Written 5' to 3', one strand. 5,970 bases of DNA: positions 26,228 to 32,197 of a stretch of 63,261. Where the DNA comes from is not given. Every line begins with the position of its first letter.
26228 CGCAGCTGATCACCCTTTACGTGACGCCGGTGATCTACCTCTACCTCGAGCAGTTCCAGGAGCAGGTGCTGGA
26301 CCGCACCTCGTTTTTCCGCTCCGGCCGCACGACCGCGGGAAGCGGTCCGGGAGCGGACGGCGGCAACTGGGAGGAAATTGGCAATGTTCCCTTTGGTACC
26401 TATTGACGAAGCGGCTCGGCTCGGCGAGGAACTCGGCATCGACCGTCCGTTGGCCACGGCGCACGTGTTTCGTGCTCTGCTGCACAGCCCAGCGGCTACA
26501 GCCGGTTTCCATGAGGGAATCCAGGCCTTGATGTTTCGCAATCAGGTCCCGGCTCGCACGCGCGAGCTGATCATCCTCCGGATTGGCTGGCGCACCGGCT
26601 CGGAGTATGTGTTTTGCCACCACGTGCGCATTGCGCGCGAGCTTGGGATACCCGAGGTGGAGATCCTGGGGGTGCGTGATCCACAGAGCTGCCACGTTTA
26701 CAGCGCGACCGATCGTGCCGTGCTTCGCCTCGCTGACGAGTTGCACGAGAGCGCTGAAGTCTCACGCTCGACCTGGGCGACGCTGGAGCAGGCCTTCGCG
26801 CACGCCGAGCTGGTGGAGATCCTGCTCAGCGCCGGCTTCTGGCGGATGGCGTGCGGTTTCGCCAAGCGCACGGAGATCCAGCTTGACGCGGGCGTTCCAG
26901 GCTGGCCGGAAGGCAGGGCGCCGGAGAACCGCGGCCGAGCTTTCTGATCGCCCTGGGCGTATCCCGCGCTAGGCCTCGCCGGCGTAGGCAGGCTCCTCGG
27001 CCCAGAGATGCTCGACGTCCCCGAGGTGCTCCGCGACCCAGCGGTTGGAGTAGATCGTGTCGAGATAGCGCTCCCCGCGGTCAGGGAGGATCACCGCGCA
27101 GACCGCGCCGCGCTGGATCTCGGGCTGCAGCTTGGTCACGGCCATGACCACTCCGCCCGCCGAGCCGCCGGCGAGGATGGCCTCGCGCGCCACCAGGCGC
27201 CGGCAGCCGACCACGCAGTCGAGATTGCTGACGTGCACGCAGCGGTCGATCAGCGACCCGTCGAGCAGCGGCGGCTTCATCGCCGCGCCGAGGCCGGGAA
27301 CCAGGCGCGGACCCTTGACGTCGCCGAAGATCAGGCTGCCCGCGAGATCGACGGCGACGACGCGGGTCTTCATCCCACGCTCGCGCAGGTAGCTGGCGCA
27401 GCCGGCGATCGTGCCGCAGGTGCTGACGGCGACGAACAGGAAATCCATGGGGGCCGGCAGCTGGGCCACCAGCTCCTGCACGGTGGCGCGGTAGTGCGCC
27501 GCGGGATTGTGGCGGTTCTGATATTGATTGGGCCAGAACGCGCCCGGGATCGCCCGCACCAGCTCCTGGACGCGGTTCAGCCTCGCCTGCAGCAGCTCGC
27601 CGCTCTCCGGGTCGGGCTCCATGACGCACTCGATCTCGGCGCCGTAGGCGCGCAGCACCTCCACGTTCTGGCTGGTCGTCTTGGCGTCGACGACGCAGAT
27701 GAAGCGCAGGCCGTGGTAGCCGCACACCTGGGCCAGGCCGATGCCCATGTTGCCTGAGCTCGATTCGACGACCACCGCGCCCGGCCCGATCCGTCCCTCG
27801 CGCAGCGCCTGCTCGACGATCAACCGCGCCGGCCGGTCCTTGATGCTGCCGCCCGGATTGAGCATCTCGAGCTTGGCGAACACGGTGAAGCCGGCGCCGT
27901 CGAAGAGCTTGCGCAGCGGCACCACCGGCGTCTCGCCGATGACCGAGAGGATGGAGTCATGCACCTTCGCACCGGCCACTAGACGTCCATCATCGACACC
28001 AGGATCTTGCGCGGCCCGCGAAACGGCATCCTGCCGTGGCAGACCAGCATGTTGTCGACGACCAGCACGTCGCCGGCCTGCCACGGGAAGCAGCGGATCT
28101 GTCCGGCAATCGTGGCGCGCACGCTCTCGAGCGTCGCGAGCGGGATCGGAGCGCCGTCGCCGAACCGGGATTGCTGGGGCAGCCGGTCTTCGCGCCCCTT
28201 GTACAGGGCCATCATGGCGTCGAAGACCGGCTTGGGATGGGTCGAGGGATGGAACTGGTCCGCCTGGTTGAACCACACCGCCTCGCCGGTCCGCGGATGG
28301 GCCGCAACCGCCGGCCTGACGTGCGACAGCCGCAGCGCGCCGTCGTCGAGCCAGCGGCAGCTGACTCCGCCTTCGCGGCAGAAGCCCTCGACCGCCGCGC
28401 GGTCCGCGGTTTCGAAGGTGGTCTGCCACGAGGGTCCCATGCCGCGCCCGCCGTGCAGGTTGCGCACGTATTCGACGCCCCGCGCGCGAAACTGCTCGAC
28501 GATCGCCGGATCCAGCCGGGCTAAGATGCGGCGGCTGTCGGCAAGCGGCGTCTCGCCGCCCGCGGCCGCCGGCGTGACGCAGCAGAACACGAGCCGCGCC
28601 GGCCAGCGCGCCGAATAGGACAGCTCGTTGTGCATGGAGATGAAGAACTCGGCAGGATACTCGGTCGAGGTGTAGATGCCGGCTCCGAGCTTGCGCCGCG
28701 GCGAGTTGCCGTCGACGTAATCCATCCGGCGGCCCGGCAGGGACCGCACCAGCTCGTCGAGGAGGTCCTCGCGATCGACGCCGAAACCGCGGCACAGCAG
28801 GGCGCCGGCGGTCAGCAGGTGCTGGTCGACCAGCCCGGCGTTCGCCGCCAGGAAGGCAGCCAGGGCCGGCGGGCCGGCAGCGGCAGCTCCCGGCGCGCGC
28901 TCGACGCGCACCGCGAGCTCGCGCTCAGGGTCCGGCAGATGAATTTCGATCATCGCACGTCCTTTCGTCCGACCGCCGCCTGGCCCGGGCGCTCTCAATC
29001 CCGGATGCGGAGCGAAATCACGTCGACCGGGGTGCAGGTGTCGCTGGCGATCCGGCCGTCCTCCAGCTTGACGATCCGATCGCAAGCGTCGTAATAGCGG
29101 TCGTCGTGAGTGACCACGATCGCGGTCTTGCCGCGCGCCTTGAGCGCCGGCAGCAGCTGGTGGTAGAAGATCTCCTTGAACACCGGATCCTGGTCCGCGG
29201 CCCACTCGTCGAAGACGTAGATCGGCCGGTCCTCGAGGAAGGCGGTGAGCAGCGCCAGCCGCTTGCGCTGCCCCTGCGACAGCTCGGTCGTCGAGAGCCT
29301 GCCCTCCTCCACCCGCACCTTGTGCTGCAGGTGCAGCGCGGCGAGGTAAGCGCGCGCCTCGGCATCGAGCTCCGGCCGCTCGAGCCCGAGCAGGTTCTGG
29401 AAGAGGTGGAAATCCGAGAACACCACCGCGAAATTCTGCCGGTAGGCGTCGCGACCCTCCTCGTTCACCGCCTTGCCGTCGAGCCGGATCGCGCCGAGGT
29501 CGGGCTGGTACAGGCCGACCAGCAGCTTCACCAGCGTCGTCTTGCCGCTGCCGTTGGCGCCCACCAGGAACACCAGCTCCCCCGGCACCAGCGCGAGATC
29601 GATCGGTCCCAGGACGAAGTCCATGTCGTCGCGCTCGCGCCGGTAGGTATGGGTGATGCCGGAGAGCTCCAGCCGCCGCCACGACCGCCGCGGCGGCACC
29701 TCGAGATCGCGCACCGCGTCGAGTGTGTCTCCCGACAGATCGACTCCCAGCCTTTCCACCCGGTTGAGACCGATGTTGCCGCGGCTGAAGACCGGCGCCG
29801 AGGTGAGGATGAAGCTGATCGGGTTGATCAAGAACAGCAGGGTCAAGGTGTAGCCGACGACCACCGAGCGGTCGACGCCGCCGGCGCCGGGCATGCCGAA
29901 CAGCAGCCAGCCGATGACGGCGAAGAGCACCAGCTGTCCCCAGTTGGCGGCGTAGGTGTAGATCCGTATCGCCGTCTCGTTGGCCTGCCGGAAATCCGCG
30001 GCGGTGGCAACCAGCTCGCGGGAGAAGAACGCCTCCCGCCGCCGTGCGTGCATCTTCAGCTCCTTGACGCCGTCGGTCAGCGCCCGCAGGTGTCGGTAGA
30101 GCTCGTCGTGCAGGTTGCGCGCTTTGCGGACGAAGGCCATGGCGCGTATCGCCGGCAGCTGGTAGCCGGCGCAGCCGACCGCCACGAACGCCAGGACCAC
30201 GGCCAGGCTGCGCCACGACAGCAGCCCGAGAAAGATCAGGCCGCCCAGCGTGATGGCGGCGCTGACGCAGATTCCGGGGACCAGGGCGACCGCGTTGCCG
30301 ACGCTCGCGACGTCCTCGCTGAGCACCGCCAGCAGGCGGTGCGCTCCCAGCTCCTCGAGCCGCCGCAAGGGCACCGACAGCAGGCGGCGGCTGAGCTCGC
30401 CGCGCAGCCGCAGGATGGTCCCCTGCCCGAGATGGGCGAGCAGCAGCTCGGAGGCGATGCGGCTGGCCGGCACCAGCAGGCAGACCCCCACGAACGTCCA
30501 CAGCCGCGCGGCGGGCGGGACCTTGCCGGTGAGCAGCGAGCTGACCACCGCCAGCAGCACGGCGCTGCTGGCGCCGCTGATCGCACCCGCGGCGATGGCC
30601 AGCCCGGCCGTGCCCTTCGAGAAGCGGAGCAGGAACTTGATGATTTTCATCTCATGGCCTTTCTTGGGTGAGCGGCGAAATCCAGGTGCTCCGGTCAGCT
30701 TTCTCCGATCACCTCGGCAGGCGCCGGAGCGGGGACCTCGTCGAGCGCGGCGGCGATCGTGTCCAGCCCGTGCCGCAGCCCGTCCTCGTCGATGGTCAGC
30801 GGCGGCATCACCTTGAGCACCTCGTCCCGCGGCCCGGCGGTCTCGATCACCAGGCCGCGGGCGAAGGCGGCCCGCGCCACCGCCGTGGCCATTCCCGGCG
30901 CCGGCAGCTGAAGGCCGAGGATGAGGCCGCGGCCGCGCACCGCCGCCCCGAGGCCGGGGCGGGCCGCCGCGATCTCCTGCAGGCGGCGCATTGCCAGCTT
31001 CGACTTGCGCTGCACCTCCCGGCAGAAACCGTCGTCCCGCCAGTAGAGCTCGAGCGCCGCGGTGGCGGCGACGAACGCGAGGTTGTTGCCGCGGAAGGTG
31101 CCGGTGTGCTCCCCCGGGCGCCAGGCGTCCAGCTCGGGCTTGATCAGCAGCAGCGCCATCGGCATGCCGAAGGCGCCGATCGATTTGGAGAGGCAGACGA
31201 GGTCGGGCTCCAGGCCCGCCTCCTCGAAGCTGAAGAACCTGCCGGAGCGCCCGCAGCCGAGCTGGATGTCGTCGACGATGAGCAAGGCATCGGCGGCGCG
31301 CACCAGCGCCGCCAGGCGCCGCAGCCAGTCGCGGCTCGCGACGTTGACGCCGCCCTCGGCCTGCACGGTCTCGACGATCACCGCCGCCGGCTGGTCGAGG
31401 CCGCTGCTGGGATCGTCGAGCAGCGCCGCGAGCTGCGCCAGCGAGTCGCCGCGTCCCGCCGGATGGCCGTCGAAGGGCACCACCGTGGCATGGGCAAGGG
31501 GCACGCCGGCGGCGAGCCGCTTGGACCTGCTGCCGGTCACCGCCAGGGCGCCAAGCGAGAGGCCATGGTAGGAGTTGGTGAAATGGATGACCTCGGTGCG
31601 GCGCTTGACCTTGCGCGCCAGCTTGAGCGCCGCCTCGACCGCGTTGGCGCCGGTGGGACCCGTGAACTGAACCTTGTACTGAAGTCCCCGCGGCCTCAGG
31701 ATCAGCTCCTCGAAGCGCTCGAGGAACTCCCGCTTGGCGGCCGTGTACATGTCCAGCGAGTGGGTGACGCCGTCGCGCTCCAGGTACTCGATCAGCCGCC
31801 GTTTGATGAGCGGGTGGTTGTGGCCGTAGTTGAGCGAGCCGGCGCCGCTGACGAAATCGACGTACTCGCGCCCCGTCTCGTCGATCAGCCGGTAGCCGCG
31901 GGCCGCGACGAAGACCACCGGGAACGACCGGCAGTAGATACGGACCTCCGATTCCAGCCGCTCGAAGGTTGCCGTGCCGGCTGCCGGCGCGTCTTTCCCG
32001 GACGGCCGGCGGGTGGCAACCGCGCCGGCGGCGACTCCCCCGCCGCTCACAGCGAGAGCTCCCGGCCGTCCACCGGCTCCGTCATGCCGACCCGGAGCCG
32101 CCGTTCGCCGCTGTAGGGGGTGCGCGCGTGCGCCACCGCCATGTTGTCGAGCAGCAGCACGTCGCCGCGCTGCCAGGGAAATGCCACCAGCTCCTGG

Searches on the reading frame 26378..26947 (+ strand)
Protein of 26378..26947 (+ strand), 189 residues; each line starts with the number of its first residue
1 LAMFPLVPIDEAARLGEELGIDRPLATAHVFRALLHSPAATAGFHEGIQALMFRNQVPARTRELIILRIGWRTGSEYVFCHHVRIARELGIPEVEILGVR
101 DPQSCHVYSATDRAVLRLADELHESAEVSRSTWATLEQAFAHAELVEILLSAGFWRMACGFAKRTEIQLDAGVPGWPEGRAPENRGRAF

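Call 22: search_protein_families(library=pfam, proteins=[window:26378-26947:+], max_evalue=0.001)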
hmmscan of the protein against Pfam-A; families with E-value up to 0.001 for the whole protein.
window:26378-26947:+ (189 aa): 1 family
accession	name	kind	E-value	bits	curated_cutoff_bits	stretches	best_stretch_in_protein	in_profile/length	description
PF02627.25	CMD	-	4.3e-09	36.7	23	1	42-121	5-84/84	Carboxymuconolactone decarboxylase family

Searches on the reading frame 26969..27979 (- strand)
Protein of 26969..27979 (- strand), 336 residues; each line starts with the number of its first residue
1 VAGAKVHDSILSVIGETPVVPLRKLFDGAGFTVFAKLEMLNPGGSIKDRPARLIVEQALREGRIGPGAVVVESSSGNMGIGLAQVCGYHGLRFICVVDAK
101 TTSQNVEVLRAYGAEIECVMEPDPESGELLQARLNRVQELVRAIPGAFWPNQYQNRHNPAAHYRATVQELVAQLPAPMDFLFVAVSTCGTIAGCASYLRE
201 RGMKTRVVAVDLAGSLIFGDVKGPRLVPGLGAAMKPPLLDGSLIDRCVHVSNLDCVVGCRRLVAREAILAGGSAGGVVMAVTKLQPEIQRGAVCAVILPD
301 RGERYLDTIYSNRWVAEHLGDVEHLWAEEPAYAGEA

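Call 23: search_protein_families(library=ncbifam, proteins=[window:26969-27979:-], max_evalue=0.00001)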
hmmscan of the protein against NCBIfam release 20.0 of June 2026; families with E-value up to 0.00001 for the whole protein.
window:26969-27979:- (336 aa): 30 families (the best 25 are shown)
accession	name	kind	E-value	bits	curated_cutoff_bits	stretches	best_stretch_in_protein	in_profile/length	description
TIGR03945.1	PLP_SbnA_fam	equivalog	7.5e-129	429.1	349.95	1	10-315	1-304/304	2,3-diaminopropionate biosynthesis protein SbnA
TIGR01137.1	cysta_beta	equivalog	8.8e-74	248.8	510.25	1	7-317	2-317/457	cystathionine beta-synthase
TIGR01136.1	cysKM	subfamily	6.6e-69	232.5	344.15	1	11-308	2-296/299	cysteine synthase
NF007989.0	PRK10717.1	equivalog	8.1e-65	219.1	387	1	5-318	3-325/334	cysteine synthase A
TIGR01139.1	cysK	equivalog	3.7e-64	216.8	350.95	1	12-308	3-295/298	cysteine synthase A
NF053679.1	CysteaSynCapA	equivalog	4e-55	186.9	600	1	5-317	5-326/329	cysteate synthase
TIGR01138.1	cysM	equivalog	4.2e-54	184.1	394.2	1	10-308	2-287/290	cysteine synthase B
NF008735.0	PRK11761.1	equivalog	1e-52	179.3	413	1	8-308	4-291/296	cysteine synthase CysM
NF052478.1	CystDsulMYC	equivalog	3.2e-23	82.6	600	1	30-321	36-336/354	L-cysteine desulfhydrase Cds1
NF005292.0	PRK06815.1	equivalog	5.7e-19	68.3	371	1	7-210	12-202/320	threonine/serine dehydratase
NF006390.0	PRK08639.1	equivalog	1.7e-13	50.3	421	1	7-215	16-215/418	threonine ammonia-lyase IlvA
NF006094.0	PRK08246.1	subfamily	7.8e-13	48.5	331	1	6-211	13-199/310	serine/threonine dehydratase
NF005680.0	PRK07476.1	equivalog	5.6e-12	45.3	413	1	8-212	15-206/326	hydroxyectoine utilization dehydratase EutB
TIGR02079.1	THD1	equivalog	8.8e-12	44.5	440.55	1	7-215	7-207/410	threonine ammonia-lyase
TIGR02991.1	ectoine_eutB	equivalog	9.3e-12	44.5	413.35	1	9-213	12-203/317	hydroxyectoine utilization dehydratase EutB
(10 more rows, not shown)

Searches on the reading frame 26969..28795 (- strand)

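Call 22: search_protein_families(library=pfam, proteins=[window:26969-28795:-], max_evalue=0.001)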
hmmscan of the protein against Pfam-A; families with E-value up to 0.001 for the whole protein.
window:26969-28795:- (608 aa): 1 family
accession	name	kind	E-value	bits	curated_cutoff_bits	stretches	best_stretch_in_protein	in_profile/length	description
PF00291.31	PALP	-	7.4e-63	213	35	1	284-572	3-295/295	Pyridoxal-phosphate dependent enzyme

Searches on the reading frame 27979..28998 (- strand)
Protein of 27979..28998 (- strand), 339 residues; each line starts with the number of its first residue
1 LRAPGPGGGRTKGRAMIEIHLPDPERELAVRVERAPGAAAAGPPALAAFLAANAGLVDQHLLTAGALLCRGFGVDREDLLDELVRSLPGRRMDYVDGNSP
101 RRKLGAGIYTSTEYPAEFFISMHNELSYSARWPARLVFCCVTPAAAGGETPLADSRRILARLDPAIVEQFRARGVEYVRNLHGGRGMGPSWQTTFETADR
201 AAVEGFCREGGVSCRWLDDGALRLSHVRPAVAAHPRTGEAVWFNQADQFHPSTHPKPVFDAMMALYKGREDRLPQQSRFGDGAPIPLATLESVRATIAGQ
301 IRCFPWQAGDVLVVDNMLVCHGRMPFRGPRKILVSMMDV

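Call 23: search_protein_families(library=ncbifam, proteins=[window:27979-28998:-], max_evalue=0.00001)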
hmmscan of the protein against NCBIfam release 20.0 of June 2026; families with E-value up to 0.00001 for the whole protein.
window:27979-28998:- (339 aa): 1 family
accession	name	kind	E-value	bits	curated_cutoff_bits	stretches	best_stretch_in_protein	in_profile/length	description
TIGR02410.1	carnitine_TMLD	equivalog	4.2e-07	29.8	268.3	0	304-332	315-343/362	trimethyllysine dioxygenase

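Call 65: search_solved_structures(query=window:27979-28998:-, max_evalue=0.001)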
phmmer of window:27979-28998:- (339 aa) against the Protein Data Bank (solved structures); distinct sequences matched with E-value up to 0.001: 2.
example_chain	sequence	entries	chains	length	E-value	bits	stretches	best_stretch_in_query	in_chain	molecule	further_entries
1y0z_A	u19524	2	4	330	8.4e-36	127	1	50-336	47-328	protein product of AT3G21360 | Clavaminate synthase-like protein At3g21360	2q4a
9yut_A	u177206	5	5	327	3e-34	121.8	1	35-336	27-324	TauD/TfdA-like domain-containing protein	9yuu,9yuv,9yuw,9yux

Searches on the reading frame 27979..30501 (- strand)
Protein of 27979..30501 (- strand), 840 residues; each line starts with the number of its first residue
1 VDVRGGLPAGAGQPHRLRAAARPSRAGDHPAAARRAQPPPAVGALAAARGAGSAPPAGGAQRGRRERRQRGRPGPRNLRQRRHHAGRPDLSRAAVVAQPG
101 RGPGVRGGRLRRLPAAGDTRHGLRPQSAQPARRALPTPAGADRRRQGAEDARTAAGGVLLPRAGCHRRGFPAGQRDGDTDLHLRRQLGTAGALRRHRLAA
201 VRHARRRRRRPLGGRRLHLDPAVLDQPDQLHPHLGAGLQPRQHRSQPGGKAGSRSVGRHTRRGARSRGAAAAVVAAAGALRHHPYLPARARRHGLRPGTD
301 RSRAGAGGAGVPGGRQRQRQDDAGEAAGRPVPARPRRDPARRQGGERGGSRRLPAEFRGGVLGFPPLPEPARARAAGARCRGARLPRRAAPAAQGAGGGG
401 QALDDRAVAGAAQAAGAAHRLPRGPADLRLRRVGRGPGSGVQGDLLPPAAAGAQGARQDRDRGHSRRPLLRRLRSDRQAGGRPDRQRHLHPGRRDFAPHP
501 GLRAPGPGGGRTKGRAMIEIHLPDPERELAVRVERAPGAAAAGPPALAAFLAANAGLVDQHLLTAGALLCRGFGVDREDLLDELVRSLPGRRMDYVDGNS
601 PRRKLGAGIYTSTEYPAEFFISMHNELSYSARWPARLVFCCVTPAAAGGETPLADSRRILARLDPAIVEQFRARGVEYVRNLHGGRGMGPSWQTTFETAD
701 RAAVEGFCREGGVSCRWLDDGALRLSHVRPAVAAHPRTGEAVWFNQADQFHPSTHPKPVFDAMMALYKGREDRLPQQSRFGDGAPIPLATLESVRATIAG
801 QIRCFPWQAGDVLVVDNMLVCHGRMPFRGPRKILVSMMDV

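Call 22: search_protein_families(library=pfam, proteins=[window:27979-30501:-], max_evalue=0.001)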
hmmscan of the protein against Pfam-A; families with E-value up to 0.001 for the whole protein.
window:27979-30501:- (840 aa): 1 family
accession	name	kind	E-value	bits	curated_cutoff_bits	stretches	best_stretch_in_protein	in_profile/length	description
PF02668.22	TauD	-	1.9e-36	126.8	27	1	545-835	17-265/267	Taurine catabolism dioxygenase TauD, TfdA family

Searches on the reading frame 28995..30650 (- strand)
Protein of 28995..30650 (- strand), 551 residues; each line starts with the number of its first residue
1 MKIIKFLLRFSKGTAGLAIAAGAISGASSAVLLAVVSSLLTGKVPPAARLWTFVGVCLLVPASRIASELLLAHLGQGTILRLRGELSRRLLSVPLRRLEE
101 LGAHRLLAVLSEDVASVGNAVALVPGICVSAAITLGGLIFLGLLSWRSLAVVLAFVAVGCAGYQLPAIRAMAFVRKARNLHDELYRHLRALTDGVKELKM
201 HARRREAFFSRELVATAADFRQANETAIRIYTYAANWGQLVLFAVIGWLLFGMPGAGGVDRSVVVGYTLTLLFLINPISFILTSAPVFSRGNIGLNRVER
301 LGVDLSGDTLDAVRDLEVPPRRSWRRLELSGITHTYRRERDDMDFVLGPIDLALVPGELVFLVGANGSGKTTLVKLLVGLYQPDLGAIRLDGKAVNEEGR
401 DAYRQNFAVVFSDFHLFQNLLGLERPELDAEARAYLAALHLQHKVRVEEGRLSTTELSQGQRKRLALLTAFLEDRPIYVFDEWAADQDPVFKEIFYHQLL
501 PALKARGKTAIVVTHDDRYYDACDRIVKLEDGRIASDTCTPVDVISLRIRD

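Call 22: search_protein_families(library=pfam, proteins=[window:28995-30650:-], max_evalue=0.001)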
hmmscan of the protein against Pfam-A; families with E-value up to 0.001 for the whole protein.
window:28995-30650:- (551 aa): 5 families
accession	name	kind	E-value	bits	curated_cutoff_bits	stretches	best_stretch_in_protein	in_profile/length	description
PF00005.33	ABC_tran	-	9.2e-29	101.2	25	1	349-484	3-136/137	ABC transporter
PF00664.28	ABC_membrane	-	1e-10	42.2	28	1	17-201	7-196/274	ABC transporter transmembrane region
PF13304.12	AAA_21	-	5.6e-09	36.9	27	0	359-383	1-25/304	AAA domain, putative AbiEii toxin, Type IV TA system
PF13191.12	AAA_16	-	1.9e-06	28.9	32.6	1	358-484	25-144/167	AAA ATPase domain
PF02463.25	SMC_N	-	2e-06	27.9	40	0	449-529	129-211/220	RecF/RecN/SMC N terminal domain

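Call 23: search_protein_families(library=ncbifam, proteins=[window:28995-30650:-], max_evalue=0.00001)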
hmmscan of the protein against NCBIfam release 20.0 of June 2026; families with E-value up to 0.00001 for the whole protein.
window:28995-30650:- (551 aa): 154 families (the best 25 are shown)
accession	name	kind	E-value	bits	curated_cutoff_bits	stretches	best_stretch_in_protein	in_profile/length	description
TIGR01194.1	cyc_pep_trnsptr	subfamily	4.7e-144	481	286.2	1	12-539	17-552/554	cyclic peptide export ABC transporter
NF007813.0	PRK10522.1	equivalog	2.6e-121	405.9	604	1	18-535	18-528/547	multidrug ABC transporter permease/ATP-binding protein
TIGR02203.1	MsbA_lipidA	equivalog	3e-35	121.7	602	1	18-535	19-547/572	lipid A export permease/ATP-binding protein MsbA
TIGR02868.1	CydC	equivalog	2.7e-33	115.4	329.05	1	7-516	7-529/530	thiol reductant ABC exporter subunit CydC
TIGR02857.1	CydD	equivalog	1.5e-32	113.3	435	1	322-529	318-529/529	thiol reductant ABC exporter subunit CydD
TIGR03375.1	type_I_sec_LssB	subfamily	1.4e-28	99.6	693.1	1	326-537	465-682/696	type I secretion system permease/ATPase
TIGR02204.1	MsbA_rel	hypoth_equivalog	9.8e-26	90.5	780.4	1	324-536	335-554/576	ABC transporter, permease/ATP-binding protein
TIGR03796.1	NHLM_micro_ABC1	equivalog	2.3e-24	85.6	853.3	1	264-535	412-690/710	NHLP family bacteriocin export ABC transporter peptidase/permease/ATPase subunit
TIGR02982.1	heterocyst_DevA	subfamily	2.7e-24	86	295.8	1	328-534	3-219/220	ABC exporter ATP-binding subunit, DevA family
TIGR03797.1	NHLM_micro_ABC2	equivalog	7.6e-24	84.2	709.4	1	3-536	126-664/686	NHLP bacteriocin export ABC transporter permease/ATPase subunit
NF045513.1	HepA_fam_ABC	equivalog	1.1e-23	83.6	725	1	40-535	84-587/610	heterocyst formation ABC transporter subunit HepA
TIGR01846.1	type_I_sec_HlyB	subfamily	2.2e-23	82.4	725.55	1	327-536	456-671/694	type I secretion system permease/ATPase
TIGR02673.1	FtsE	equivalog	2.5e-23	82.9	264.85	1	331-532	6-213/214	cell division ATP-binding protein FtsE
TIGR04521.1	ECF_ATPase_2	equivalog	5e-23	81.6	330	1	328-538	2-227/279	energy-coupling factor transporter ATPase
NF008364.0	PRK11160.1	equivalog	6e-23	81.3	630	1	82-536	95-554/575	heme ABC transporter ATP-binding protein/permease CydC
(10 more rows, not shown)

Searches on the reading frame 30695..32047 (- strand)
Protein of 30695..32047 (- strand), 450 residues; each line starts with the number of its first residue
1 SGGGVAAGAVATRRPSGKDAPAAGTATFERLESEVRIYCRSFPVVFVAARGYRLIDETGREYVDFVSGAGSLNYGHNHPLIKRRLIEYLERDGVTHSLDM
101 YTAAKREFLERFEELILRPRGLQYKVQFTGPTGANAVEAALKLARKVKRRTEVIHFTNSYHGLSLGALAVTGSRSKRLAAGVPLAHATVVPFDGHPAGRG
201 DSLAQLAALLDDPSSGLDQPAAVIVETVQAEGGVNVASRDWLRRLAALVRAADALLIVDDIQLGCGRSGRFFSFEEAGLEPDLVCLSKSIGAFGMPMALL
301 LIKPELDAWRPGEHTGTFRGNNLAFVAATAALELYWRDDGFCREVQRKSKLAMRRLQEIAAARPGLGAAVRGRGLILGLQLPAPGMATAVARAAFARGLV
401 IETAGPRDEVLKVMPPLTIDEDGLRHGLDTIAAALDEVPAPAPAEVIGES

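Call 23: search_protein_families(library=ncbifam, proteins=[window:30695-32047:-], max_evalue=0.00001)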
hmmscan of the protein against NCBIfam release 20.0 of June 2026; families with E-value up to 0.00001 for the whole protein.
window:30695-32047:- (450 aa): 69 families (the best 25 are shown)
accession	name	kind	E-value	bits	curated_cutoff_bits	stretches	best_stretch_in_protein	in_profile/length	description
NF006733.0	PRK09264.1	subfamily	3.1e-192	638.8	438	1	25-438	4-417/425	diaminobutyrate--2-oxoglutarate transaminase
TIGR02407.1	ectoine_ectB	equivalog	5e-186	618.3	552.2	1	27-436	2-411/412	diaminobutyrate--2-oxoglutarate transaminase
TIGR00709.1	dat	subfamily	1.1e-132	442.7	401.6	1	27-438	6-436/442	diaminobutyrate--2-oxoglutarate transaminase family protein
NF005393.0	PRK06938.1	subfamily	6.8e-94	314.8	671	1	29-435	36-462/469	diaminobutyrate--2-oxoglutarate transaminase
NF005386.0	PRK06931.1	equivalog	4.6e-93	312.4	753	1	29-437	27-454/461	diaminobutyrate--2-oxoglutarate transaminase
TIGR00707.1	argD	subfamily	2.1e-74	250.6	410.05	1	37-435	5-380/381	acetylornithine/succinylornithine family transaminase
NF004426.0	PRK05769.1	equivalog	2.7e-70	237.3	552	1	37-437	31-439/441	acetyl ornithine aminotransferase family protein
NF002797.0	PRK02936.1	equivalog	3.5e-68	230.1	496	1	41-436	10-378/385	acetylornithine transaminase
NF002874.0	PRK03244.1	equivalog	5.7e-66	222.9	457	1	43-439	26-396/399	acetylornithine transaminase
NF005993.0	PRK08117.1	subfamily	1.7e-64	218.1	574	1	44-438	27-430/433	aspartate aminotransferase family protein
NF053554.1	prodigi_MAP_PigE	equivalog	1.1e-63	215.8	850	1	44-408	402-751/837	prodigiosin MAP biosynthesis aminotransferase PigE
NF002325.0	PRK01278.1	subfamily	2.6e-63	214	372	1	41-438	12-389/395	acetylornithine transaminase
NF003273.0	PRK04260.1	equivalog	8.5e-60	202.3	616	1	43-431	12-371/376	acetylornithine transaminase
NF005985.0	PRK08088.1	equivalog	1e-55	189.1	713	1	42-438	23-424/426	4-aminobutyrate--2-oxoglutarate transaminase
NF006228.0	PRK08360.1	equivalog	3.8e-55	187.3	608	1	42-446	23-436/443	aspartate aminotransferase family protein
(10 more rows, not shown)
